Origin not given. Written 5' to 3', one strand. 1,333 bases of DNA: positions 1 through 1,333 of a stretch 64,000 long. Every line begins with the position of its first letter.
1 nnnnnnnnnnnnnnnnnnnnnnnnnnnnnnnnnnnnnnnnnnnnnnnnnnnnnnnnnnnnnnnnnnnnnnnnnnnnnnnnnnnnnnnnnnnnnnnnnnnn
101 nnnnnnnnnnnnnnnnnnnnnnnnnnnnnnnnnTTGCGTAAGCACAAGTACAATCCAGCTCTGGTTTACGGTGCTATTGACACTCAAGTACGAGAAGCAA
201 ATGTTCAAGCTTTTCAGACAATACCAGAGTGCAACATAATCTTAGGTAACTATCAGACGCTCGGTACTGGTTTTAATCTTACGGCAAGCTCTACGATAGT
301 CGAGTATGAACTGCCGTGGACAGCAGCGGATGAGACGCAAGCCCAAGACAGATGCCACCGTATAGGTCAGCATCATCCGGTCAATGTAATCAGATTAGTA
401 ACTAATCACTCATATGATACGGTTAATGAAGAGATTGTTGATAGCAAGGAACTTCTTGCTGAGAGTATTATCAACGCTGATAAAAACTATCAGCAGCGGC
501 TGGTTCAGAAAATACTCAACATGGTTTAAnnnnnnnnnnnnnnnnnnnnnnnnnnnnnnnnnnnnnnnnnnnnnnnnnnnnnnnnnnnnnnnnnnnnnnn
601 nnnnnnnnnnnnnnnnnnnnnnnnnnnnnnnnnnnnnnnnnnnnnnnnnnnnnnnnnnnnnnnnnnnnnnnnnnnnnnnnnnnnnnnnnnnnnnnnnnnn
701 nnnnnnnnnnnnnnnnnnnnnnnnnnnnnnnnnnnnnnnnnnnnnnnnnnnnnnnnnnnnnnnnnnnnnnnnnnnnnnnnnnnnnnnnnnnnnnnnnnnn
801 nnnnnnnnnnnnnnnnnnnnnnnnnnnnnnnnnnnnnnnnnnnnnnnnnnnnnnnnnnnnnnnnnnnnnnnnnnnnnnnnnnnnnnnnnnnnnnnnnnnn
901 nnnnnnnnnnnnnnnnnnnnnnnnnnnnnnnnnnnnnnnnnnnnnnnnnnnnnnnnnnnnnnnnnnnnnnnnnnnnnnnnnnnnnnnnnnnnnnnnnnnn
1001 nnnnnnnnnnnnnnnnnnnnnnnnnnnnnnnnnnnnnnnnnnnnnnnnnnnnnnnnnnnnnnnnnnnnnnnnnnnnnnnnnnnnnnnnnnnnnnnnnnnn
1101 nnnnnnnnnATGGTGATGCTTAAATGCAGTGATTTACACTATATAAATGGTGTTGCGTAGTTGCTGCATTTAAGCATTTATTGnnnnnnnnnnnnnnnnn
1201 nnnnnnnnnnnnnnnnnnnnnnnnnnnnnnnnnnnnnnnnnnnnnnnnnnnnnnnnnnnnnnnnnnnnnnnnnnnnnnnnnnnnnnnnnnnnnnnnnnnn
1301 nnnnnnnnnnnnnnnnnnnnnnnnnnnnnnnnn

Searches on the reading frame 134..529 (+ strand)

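Call 24: search_protein_families(library=phrogs, proteins=[window:134-529:+], max_evalue=0.00001)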
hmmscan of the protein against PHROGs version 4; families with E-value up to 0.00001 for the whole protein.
window:134-529:+ (131 aa): 4 families
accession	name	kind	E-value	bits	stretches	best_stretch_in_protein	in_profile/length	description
phrog_62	-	DNA, RNA and nucleotide metabolism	1.2e-31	110.2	1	3-124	1025-1144/1881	DNA helicase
phrog_29996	-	unknown function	1.2e-17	64.2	1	9-119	1060-1170/1189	-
phrog_11354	-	unknown function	4.6e-06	27.3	1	39-117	30-109/116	-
phrog_1685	-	unknown function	9.8e-06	24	0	31-117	1466-1553/2278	-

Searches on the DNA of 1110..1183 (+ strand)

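Call 74: build_rna_model(alignment_id=A1, structure=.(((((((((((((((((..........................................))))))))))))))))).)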
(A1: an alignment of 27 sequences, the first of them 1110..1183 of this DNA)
Model R1 built from alignment A1 (27 sequences, 78 columns); structure: as given.
model positions 74; base pairs 17; branch points 0; effective number of sequences 7.22; information 0.763 bits per position. Calibrated on 0.2 Mb of random sequence (short: E-values are rough).
structure used (alignment columns):
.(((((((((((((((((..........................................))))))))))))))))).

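Call 75: search_with_rna_model(model_id=R1, source=window, filters=off, max_evalue=10)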
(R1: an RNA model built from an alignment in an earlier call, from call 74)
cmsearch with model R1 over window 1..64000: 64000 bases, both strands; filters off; matches with E-value up to 10: 18.
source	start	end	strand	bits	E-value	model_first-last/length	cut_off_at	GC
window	50108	50181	-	72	3.2e-16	1-74/74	no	0.39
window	20737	20809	+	70.7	7e-16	1-74/74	no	0.41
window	27698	27773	-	61.2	2e-13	1-74/74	no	0.42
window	50108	50181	+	58.5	9.9e-13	1-74/74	no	0.39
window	1110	1183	+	56.8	2.8e-12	1-74/74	no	0.34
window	20737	20809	-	56.7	2.9e-12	1-74/74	no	0.41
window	27698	27773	+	52.8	3.1e-11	1-74/74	no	0.42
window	45181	45254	-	39.3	9.5e-08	1-74/74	no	0.38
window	45180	45254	+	37.2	3.3e-07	1-74/74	no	0.37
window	1116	1177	-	35.4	9.8e-07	7-68/74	no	0.34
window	37758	37807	-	30.6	1.8e-05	13-62/74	no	0.3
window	37746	37819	+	27.5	0.00011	1-74/74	no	0.32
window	24731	24758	+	11.3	1.7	1-74/74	no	0.54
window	24731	24758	-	11.3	1.7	1-74/74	no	0.54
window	40269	40291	+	10.6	2.7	1-74/74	no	0.43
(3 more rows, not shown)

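Call 76: search_with_rna_model(model_id=R1, sources=[L001, L002, L003, L004, L005, L006, L007, L008, L009, L010, L011, L012, L014, L016, L017, L018, L019, L020, L021, L022, L023, L024, L025, L161, L162, L167, L170, L171, L173, L175, L177, L178, L180, L183, L184, L185, L187, L189, L190, L192, L193, L194, L195, L197, L198, L199, L201, L203, L204, L205, L206, L207, L208, L209, L210, L211, L212, L213, L214, L215, L216, L217, L218, L219, L220, L221, L222, L223, L224], max_evalue=1)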
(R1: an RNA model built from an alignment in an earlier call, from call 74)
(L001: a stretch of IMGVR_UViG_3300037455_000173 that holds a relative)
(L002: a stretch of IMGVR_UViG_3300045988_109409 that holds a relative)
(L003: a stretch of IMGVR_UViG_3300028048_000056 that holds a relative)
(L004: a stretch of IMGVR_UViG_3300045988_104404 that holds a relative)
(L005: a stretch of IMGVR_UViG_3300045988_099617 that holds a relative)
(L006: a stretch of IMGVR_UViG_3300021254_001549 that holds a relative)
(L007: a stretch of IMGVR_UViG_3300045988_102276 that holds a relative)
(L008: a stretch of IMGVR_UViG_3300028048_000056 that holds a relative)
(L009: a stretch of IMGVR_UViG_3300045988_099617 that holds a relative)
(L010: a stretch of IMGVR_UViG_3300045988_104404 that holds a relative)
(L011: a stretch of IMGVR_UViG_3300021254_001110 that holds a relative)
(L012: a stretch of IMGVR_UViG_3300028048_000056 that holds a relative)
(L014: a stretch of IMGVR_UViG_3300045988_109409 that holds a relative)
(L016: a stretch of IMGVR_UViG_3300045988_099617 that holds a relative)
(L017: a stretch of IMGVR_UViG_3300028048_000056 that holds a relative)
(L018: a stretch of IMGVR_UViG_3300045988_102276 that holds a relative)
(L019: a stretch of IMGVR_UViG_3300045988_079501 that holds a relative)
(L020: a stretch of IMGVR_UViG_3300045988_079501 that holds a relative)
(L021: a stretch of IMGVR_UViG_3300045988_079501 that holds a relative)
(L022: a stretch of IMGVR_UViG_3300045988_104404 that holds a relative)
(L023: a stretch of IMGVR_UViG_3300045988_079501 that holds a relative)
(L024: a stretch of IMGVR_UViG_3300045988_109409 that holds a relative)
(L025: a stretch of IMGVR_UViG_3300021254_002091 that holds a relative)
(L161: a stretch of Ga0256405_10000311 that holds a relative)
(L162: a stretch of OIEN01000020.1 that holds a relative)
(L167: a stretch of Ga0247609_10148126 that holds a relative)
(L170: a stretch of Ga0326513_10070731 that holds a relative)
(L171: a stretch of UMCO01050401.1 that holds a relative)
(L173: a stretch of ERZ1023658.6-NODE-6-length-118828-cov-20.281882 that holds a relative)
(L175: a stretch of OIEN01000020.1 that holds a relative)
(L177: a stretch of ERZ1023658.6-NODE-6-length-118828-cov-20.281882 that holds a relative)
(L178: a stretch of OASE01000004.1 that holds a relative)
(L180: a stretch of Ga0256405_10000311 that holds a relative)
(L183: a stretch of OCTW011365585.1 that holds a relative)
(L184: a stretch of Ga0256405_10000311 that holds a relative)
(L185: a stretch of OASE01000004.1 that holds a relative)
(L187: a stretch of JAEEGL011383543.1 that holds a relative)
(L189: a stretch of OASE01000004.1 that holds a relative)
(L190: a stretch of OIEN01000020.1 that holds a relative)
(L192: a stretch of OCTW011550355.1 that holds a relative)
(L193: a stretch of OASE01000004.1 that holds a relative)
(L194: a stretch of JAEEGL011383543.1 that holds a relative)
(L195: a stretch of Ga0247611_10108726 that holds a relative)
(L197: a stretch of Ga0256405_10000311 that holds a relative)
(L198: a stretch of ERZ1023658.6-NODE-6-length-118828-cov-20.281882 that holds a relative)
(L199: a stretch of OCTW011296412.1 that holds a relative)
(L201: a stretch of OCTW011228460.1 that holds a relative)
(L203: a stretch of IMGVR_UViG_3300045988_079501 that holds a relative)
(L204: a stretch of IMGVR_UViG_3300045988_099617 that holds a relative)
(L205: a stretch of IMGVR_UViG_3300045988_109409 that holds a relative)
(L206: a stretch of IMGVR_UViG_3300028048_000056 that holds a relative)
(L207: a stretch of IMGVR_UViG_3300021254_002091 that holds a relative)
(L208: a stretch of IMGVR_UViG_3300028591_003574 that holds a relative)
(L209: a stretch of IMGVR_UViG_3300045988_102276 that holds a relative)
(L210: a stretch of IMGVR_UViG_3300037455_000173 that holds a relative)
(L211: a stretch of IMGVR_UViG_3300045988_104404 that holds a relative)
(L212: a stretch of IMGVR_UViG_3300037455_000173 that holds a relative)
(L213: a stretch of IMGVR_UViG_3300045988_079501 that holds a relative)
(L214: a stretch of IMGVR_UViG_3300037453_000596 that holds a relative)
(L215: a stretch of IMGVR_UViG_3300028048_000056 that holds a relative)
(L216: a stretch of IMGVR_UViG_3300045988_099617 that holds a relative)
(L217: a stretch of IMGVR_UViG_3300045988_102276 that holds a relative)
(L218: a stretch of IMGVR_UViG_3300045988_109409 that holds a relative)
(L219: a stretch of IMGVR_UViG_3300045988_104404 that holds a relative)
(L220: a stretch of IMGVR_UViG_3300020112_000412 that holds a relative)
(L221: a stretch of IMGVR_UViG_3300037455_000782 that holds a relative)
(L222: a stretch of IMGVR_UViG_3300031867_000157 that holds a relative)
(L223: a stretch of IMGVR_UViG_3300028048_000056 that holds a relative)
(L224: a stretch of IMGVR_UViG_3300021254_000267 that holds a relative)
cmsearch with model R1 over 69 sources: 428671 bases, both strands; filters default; matches with E-value up to 1: 132.
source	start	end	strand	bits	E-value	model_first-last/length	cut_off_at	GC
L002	932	1005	-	80.1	1.7e-17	1-74/74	no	0.38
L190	3202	3275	+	80.1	1.7e-17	1-74/74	no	0.38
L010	3163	3236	-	79.9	1.9e-17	1-74/74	no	0.39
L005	79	152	-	79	3.3e-17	1-74/74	no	0.41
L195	618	691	-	77.7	7e-17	1-74/74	no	0.36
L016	7636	7709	+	77.7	7.2e-17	1-74/74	no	0.38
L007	9522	9595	+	77.4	8.3e-17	1-74/74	no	0.45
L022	6939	7012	+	77.4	8.3e-17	1-74/74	no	0.45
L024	4642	4715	+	77.4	8.3e-17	1-74/74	no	0.45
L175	2686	2759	-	77.4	8.3e-17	1-74/74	no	0.45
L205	1361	1434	+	77.4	8.3e-17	1-74/74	no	0.45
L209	1361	1434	+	77.4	8.3e-17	1-74/74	no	0.45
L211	1361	1434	+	77.4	8.3e-17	1-74/74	no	0.45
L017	2446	2519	+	76.7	1.3e-16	1-74/74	no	0.38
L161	418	491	+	76.7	1.3e-16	1-74/74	no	0.38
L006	756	829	-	76.2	1.8e-16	1-74/74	no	0.38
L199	3926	3999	-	76.2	1.8e-16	1-74/74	no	0.38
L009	10909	10982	+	75.9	2e-16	1-74/74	no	0.46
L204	1361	1434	+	75.9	2e-16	1-74/74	no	0.46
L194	1437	1510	-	75.9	2e-16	1-74/74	no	0.45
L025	5148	5221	-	75.8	2.2e-16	1-74/74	no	0.43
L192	1112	1185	-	75.8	2.2e-16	1-74/74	no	0.43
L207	1361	1434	+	75.8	2.2e-16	1-74/74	no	0.43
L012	7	80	-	75.8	2.2e-16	1-74/74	no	0.43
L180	1345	1418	-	75.8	2.2e-16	1-74/74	no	0.43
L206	1361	1434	+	75.8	2.2e-16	1-74/74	no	0.43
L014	5784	5858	+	75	3.5e-16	1-74/74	no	0.37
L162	51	125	-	75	3.5e-16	1-74/74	no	0.37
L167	985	1058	+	74.2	5.6e-16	1-74/74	no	0.36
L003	3900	3974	+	73.9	6.6e-16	1-74/74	no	0.36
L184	1467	1541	+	73.9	6.6e-16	1-74/74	no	0.36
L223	1666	1740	+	73.9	6.6e-16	1-74/74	no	0.36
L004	2646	2720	+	72.6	1.5e-15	1-74/74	no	0.39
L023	5799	5871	+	72.2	1.9e-15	1-74/74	no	0.37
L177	906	979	-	71.7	2.5e-15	1-74/74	no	0.38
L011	9742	9815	+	71.3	3.2e-15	1-74/74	no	0.36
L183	7562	7635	+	71.3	3.2e-15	1-74/74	no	0.36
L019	8424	8497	-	70.8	4.4e-15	1-74/74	no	0.35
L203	1389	1462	+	70.8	4.4e-15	1-74/74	no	0.35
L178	9246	9319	+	70.1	6.6e-15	1-74/74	no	0.39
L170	2389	2462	+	68.2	2e-14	1-74/74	no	0.34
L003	3900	3974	-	67.4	3.3e-14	1-74/74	no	0.36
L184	1467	1541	-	67.4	3.3e-14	1-74/74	no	0.36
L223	1666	1740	-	67.4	3.3e-14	1-74/74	no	0.36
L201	5258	5331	-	67.3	3.6e-14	1-74/74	no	0.34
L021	118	190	+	67.2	3.7e-14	1-74/74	no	0.41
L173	824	895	-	66.8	4.6e-14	1-74/74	no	0.38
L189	1238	1309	+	66.8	4.6e-14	1-74/74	no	0.38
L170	2389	2462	-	66.7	4.9e-14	1-74/74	no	0.34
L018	2307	2380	+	66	7.5e-14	1-74/74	no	0.39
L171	95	168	-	66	7.5e-14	1-74/74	no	0.39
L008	10107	10180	-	65.2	1.2e-13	1-74/74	no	0.35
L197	3793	3866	-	65.2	1.2e-13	1-74/74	no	0.35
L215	1099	1172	-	65.2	1.2e-13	1-74/74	no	0.35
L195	618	691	+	64.8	1.5e-13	1-74/74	no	0.36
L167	985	1058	-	64.5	1.8e-13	1-74/74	no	0.36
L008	10107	10180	+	63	4.6e-13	1-74/74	no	0.35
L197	3793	3866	+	63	4.6e-13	1-74/74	no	0.35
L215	1099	1172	+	63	4.6e-13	1-74/74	no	0.35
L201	5258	5331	+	62.7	5.3e-13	1-74/74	no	0.34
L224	1644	1717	+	61.2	1.3e-12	1-74/74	no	0.38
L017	2446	2519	-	60.5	2e-12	1-74/74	no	0.38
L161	418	491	-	60.5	2e-12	1-74/74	no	0.38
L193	1292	1366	+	60.5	2.1e-12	1-74/74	no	0.39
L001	10295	10367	+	59.4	3.9e-12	1-74/74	no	0.29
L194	1437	1510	+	58.6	6.3e-12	1-74/74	no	0.45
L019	1340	1413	+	58.5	6.8e-12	1-74/74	no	0.36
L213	1098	1171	+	58.5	6.8e-12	1-74/74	no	0.36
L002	932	1005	+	58.4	6.9e-12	1-74/74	no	0.38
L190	3202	3275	-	58.4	6.9e-12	1-74/74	no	0.38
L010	3163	3236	+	57.6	1.2e-11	1-74/74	no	0.39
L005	79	152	+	56.7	2e-11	1-74/74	no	0.41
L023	5799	5871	-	56.5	2.2e-11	1-74/74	no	0.37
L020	2131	2205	+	56.5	2.3e-11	1-74/74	no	0.32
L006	756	829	+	55.6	3.8e-11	1-74/74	no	0.38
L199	3926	3999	+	55.6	3.8e-11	1-74/74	no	0.38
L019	8424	8497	+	54.8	6e-11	1-74/74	no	0.35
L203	1389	1462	-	54.8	6e-11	1-74/74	no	0.35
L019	1340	1413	-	54.6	7.1e-11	1-74/74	no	0.36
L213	1098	1171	-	54.6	7.1e-11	1-74/74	no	0.36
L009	10909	10982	-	54.5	7.3e-11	1-74/74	no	0.46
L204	1361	1434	-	54.5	7.3e-11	1-74/74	no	0.46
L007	9522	9595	-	54.5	7.3e-11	1-74/74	no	0.45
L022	6939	7012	-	54.5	7.3e-11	1-74/74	no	0.45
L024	4642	4715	-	54.5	7.3e-11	1-74/74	no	0.45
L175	2686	2759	+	54.5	7.3e-11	1-74/74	no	0.45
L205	1361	1434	-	54.5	7.3e-11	1-74/74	no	0.45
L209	1361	1434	-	54.5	7.3e-11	1-74/74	no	0.45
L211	1361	1434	-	54.5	7.3e-11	1-74/74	no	0.45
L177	906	979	+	54.1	9.1e-11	1-74/74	no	0.38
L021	118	190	-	53.9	1e-10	1-74/74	no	0.41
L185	3359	3432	+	53.6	1.3e-10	1-74/74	no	0.31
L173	824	895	+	53.5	1.4e-10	1-74/74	no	0.38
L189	1238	1309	-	53.5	1.4e-10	1-74/74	no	0.38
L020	2131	2205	-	53.2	1.6e-10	1-74/74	no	0.32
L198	6288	6361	-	53.1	1.7e-10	1-74/74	no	0.32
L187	790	862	-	52.4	2.6e-10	1-74/74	no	0.37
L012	7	80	+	52.2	3e-10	1-74/74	no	0.43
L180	1345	1418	+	52.2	3e-10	1-74/74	no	0.43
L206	1361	1434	-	52.2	3e-10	1-74/74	no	0.43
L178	9246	9319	-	52.1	3e-10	1-74/74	no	0.39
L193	1292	1366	-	52.1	3e-10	1-74/74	no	0.39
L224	1644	1717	-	51.8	3.8e-10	1-74/74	no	0.38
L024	10738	10811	+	51.7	4e-10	1-74/74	no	0.42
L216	1098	1171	-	51.7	4e-10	1-74/74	no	0.42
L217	1098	1171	-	51.7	4e-10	1-74/74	no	0.42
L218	1098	1171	-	51.7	4e-10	1-74/74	no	0.42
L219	1098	1171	-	51.7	4e-10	1-74/74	no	0.42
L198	6288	6361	+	51.6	4.1e-10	1-74/74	no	0.32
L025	5148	5221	+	50.7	7e-10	1-74/74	no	0.43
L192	1112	1185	+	50.7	7e-10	1-74/74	no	0.43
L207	1361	1434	-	50.7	7e-10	1-74/74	no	0.43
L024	10738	10811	-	50.6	7.5e-10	1-74/74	no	0.42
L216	1098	1171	+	50.6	7.5e-10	1-74/74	no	0.42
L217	1098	1171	+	50.6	7.5e-10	1-74/74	no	0.42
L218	1098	1171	+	50.6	7.5e-10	1-74/74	no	0.42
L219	1098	1171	+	50.6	7.5e-10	1-74/74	no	0.42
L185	3359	3432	-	50.6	7.6e-10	1-74/74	no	0.31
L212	1096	1171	+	48.9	2.1e-09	1-74/74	no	0.37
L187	790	862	+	47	6.6e-09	1-74/74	no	0.37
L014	5784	5857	-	46.7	7.6e-09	1-74/74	no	0.38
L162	52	125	+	46.7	7.6e-09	1-74/74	no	0.38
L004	2646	2719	-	46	1.2e-08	1-74/74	no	0.39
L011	9742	9814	-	44.9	2.3e-08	1-74/74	no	0.37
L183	7562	7634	-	44.9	2.3e-08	1-74/74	no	0.37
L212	1096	1171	-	44.2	3.6e-08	1-74/74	no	0.37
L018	2307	2379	-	43.9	4e-08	1-74/74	no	0.4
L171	96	168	+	43.9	4e-08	1-74/74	no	0.4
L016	7636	7708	-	43.6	4.9e-08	1-74/74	no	0.38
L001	10302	10360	-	39.5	5.7e-07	8-67/74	no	0.29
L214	1099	1172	+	33.3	2.4e-05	1-74/74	no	0.45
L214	1099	1172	-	31.1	8.9e-05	1-74/74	no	0.45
